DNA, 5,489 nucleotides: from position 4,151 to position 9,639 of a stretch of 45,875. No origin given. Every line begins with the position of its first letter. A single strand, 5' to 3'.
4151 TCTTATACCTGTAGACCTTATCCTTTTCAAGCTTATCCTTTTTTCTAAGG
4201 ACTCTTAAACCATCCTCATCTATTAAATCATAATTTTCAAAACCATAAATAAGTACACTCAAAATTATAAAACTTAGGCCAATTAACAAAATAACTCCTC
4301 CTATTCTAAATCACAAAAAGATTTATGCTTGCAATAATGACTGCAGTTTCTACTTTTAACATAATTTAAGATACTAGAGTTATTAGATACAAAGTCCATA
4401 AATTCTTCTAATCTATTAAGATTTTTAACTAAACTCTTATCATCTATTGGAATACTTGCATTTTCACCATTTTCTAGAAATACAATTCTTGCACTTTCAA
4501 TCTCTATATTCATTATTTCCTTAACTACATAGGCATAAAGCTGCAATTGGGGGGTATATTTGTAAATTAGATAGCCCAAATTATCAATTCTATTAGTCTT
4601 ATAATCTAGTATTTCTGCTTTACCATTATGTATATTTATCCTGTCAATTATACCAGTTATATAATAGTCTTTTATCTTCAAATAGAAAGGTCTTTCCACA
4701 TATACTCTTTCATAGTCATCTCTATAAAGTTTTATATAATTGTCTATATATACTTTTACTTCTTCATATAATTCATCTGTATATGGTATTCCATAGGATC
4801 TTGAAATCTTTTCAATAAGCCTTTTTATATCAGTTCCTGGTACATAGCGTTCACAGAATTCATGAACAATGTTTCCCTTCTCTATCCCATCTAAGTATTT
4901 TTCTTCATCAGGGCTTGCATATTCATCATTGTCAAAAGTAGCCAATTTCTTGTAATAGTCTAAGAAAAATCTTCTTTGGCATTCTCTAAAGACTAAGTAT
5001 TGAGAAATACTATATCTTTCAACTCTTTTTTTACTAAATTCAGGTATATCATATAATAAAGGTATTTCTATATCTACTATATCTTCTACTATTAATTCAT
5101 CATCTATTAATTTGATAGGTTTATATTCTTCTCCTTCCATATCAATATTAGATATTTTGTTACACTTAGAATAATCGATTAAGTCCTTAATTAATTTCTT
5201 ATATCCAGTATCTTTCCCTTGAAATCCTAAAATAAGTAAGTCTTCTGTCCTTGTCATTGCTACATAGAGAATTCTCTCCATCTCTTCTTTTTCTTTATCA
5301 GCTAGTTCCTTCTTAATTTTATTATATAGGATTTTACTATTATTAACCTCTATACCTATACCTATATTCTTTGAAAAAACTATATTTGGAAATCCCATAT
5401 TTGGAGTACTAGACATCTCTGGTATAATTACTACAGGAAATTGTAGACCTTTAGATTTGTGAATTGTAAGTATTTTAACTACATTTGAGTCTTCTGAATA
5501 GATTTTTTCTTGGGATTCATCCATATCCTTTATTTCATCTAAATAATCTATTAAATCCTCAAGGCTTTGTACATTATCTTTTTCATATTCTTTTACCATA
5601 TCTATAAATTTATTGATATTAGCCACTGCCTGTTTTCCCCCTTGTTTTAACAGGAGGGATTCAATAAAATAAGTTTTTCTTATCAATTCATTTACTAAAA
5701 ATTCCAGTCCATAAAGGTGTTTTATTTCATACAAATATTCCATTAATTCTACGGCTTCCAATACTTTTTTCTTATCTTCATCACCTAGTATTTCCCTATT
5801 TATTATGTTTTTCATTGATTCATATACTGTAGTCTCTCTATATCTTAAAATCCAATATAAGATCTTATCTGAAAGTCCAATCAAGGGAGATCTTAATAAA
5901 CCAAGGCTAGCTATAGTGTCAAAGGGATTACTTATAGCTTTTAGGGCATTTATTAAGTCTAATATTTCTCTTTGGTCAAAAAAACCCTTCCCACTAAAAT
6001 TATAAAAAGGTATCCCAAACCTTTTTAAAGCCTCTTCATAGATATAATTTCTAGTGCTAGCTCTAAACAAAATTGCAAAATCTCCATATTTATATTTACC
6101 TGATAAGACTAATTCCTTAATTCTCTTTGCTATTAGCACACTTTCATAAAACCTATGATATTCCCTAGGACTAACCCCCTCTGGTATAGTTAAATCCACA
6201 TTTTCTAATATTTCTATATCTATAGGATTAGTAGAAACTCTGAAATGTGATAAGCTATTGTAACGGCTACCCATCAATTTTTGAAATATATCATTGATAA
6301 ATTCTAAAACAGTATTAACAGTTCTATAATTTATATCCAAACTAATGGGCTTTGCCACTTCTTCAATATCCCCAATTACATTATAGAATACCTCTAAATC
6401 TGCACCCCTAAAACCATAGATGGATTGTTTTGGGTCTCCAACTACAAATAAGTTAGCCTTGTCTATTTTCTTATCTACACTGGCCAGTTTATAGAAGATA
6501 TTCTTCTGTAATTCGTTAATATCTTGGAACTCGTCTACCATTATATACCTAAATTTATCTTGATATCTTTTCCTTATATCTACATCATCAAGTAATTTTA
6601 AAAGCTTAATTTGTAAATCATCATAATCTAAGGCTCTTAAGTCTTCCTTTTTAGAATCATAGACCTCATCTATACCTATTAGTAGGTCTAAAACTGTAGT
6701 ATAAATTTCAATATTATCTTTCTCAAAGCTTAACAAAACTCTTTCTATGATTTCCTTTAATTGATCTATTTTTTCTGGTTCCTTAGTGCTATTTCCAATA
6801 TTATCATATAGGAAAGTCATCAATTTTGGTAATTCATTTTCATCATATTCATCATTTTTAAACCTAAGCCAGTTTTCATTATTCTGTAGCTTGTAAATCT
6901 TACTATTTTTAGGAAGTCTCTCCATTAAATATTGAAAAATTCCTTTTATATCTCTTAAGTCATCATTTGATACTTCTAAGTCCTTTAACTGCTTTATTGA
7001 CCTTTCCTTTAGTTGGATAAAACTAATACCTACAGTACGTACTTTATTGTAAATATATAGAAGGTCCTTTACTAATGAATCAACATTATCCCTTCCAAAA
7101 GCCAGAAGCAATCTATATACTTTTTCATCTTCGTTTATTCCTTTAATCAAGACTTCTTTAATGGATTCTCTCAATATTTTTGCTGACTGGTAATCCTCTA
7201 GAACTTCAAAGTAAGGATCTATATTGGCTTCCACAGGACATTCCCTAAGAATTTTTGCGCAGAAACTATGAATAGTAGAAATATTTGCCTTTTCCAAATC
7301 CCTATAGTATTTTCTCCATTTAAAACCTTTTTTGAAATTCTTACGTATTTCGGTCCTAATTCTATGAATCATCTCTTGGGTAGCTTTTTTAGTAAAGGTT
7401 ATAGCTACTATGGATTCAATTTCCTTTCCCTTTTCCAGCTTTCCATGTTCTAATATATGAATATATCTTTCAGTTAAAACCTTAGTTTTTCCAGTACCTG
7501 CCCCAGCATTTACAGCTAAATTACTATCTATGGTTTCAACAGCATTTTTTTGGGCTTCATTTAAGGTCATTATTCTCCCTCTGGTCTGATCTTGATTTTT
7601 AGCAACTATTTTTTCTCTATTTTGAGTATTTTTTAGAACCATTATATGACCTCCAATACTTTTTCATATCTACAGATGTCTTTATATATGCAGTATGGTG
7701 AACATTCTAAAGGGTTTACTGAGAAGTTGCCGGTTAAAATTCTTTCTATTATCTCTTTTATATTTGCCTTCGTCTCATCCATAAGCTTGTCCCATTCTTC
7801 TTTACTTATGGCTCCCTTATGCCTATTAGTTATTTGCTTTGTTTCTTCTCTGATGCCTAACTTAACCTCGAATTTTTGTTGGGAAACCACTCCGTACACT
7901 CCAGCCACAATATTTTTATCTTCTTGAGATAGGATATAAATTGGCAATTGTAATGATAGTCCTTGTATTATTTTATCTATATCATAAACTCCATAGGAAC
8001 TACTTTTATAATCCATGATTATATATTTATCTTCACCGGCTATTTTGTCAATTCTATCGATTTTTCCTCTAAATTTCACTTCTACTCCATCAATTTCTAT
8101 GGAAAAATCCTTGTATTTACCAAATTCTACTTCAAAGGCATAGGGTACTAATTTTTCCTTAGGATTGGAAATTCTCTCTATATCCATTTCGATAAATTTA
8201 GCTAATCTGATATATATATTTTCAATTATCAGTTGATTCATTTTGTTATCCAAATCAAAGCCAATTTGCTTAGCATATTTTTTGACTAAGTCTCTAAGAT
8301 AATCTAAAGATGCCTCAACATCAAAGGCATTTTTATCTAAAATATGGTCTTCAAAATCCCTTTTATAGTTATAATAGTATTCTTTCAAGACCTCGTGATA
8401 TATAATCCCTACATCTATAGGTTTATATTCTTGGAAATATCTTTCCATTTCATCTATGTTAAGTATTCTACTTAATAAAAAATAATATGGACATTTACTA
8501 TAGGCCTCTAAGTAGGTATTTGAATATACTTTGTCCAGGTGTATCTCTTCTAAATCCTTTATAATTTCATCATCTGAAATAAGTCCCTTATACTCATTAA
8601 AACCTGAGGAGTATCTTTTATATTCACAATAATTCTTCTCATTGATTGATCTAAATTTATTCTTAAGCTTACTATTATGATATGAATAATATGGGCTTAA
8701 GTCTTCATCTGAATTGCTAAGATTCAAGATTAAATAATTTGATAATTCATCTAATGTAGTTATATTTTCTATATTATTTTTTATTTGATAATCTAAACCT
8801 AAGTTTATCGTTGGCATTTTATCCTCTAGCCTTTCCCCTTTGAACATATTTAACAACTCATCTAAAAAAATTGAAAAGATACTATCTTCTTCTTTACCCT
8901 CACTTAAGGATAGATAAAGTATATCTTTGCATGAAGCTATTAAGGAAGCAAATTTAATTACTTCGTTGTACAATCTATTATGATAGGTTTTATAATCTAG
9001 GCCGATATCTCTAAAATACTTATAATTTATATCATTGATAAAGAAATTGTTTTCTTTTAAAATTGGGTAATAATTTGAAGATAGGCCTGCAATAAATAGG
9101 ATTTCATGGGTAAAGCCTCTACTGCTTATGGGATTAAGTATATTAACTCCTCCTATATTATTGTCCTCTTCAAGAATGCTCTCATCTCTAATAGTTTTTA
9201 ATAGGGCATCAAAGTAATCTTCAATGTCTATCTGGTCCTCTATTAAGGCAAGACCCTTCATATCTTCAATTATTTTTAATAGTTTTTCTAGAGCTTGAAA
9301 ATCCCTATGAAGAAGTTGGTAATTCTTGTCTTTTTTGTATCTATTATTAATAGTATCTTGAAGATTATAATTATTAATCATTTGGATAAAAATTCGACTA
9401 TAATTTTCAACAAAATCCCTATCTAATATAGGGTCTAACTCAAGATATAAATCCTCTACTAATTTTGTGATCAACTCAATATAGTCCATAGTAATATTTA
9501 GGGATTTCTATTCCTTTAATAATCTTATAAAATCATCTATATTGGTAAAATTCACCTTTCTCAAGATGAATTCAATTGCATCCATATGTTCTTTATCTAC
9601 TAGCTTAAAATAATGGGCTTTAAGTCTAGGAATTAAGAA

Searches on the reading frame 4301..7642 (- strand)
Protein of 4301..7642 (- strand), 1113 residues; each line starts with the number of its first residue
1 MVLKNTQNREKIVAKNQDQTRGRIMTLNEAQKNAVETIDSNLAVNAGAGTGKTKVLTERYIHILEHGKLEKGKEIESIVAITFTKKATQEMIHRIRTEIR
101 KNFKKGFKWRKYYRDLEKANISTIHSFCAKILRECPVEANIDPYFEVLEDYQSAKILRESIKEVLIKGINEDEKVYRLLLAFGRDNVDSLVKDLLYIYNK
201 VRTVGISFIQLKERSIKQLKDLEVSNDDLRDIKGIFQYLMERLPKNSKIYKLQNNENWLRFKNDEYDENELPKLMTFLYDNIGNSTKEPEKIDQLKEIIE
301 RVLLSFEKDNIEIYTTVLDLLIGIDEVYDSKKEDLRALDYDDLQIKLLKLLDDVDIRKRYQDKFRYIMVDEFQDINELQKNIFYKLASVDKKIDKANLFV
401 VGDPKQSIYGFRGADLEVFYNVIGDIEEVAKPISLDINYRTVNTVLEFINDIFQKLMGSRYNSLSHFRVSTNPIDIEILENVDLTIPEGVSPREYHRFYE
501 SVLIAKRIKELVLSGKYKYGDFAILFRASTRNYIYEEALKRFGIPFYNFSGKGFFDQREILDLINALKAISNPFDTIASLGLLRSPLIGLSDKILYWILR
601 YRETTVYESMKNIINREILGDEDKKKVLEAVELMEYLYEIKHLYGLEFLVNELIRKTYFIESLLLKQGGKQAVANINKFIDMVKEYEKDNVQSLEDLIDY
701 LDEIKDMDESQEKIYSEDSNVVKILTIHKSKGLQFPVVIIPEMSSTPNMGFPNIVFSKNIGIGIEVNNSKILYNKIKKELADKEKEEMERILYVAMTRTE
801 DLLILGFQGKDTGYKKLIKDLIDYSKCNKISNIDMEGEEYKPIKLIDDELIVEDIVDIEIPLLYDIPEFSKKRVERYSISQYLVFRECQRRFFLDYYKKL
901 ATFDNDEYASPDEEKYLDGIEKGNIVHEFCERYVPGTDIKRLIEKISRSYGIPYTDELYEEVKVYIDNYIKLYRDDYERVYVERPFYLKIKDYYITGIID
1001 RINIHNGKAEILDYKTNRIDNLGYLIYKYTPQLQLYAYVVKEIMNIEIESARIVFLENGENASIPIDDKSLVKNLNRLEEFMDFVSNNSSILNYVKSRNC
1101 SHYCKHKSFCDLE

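Call 70: search_protein_families(library=pfam, proteins=[window:4301-7642:-], max_evalue=0.00001)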
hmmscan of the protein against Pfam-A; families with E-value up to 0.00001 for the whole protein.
window:4301-7642:- (1113 aa): 5 families
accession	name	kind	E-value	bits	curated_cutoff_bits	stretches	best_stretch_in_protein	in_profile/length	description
PF00580.27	UvrD-helicase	-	9.1e-59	199.8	23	1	27-423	1-267/271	UvrD/REP helicase N-terminal domain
PF13361.12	UvrD_C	-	1.6e-34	120.3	25.6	1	433-805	1-345/350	UvrD-like helicase C-terminal domain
PF13245.12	AAA_19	-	1e-18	68.2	25.1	1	31-412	1-134/134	AAA domain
PF12705.13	PDDEXK_1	-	6.5e-17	62.7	22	1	877-1111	2-247/247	PD-(D/E)XK nuclease superfamily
PF13538.12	UvrD_C_2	-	6.3e-10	39.2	27.4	0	724-747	4-29/52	UvrD-like helicase C-terminal domain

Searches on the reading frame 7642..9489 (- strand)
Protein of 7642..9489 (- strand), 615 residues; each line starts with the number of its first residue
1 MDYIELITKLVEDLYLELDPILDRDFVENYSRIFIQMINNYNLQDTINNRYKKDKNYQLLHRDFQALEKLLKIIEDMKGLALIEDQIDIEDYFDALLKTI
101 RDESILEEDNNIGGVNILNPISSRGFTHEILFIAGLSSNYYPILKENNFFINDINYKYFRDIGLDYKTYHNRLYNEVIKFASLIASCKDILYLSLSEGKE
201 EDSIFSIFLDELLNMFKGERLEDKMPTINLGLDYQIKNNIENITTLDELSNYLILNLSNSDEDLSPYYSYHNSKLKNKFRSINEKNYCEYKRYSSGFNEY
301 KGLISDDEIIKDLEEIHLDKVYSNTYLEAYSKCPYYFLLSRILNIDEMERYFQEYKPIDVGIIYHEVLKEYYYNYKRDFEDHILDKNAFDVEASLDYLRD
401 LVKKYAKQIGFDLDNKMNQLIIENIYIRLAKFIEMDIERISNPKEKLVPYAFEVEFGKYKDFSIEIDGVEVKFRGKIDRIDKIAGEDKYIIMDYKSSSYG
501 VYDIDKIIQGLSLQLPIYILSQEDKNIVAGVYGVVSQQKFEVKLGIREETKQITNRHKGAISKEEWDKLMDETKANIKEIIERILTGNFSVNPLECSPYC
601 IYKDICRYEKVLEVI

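Call 70: search_protein_families(library=pfam, proteins=[window:7642-9489:-], max_evalue=0.00001)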
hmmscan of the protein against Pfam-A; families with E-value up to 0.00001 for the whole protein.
window:7642-9489:- (615 aa): 1 family
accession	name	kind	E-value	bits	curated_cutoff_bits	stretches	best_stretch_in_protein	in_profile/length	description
PF12705.13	PDDEXK_1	-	2.1e-28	100.4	22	1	323-607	3-247/247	PD-(D/E)XK nuclease superfamily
